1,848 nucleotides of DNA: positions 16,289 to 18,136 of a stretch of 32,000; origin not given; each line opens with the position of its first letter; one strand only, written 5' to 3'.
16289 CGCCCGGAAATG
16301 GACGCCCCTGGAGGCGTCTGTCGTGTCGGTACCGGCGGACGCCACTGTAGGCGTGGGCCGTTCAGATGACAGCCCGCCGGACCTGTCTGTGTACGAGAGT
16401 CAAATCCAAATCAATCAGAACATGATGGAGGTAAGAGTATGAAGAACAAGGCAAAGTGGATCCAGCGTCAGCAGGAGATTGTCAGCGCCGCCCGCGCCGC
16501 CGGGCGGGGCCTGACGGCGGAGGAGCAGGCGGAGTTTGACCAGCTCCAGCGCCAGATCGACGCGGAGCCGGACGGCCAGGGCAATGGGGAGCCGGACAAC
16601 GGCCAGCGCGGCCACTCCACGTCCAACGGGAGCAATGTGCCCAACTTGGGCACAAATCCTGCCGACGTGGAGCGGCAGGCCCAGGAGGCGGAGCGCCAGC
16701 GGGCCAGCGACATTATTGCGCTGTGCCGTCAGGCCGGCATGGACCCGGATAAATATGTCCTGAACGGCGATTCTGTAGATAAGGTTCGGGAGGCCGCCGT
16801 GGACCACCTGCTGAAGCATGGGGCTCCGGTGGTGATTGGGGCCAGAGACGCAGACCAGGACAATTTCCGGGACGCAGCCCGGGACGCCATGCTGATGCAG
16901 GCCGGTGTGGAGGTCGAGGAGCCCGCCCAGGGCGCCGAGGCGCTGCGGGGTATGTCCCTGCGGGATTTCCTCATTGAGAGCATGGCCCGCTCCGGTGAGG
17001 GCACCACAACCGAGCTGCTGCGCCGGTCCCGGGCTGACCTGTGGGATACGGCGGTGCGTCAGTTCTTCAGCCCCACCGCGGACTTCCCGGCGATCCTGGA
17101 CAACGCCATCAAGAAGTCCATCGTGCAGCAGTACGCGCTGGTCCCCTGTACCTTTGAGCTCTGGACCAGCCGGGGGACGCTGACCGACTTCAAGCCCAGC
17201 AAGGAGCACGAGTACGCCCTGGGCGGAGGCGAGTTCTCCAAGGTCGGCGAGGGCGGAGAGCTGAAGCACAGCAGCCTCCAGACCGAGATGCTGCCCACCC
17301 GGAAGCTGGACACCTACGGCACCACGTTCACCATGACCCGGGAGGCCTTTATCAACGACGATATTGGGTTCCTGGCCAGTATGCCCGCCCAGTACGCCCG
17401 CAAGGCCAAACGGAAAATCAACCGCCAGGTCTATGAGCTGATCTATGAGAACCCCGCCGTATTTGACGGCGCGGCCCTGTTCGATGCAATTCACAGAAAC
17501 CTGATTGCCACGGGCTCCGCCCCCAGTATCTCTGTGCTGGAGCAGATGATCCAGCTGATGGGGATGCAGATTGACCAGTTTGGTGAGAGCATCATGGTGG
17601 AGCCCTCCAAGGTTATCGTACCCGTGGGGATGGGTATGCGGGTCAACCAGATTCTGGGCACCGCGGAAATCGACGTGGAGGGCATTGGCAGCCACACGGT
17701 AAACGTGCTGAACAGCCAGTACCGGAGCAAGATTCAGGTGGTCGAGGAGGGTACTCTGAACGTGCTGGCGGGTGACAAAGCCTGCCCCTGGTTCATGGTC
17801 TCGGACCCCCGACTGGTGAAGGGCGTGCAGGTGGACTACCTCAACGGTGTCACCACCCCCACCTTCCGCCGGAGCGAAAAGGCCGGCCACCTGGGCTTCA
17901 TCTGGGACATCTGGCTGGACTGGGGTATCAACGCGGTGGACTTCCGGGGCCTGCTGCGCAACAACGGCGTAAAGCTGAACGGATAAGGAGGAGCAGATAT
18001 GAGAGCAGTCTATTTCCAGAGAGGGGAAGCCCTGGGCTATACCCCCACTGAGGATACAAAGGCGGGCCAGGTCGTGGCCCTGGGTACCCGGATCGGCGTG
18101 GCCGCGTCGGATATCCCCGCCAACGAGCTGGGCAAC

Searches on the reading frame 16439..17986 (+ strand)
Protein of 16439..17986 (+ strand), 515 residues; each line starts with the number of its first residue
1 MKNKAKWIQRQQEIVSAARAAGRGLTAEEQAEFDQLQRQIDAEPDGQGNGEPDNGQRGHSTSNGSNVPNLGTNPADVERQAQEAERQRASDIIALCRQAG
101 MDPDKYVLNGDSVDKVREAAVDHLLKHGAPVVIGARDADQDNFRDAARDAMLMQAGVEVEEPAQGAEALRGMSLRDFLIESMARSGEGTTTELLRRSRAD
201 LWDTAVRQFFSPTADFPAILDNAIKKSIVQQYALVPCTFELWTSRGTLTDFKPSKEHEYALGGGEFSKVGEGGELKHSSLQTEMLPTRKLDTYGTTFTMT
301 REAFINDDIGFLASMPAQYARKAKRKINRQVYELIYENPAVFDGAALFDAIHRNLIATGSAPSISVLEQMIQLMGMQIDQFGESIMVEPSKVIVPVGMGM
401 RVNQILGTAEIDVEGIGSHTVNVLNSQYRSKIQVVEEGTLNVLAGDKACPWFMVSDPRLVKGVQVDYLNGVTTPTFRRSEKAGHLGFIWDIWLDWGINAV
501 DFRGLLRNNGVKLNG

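Call 17: search_protein_families(library=phrogs, proteins=[window:16439-17986:+], max_evalue=0.001)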
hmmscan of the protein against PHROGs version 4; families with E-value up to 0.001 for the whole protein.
window:16439-17986:+ (515 aa): 5 families
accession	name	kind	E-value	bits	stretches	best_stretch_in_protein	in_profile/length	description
phrog_4523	-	head and packaging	1.1e-90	306.3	1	15-510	164-643/644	major head and protease protein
phrog_133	-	head and packaging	1.2e-83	282.9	1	23-510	186-667/668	head maturation protease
phrog_29592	-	unknown function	6.5e-16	58.7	1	213-475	592-849/893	-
phrog_26519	-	unknown function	1.1e-13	52.4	1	312-508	2-190/192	-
phrog_371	-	head and packaging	7.4e-06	26.4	1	266-353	53-142/303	major head protein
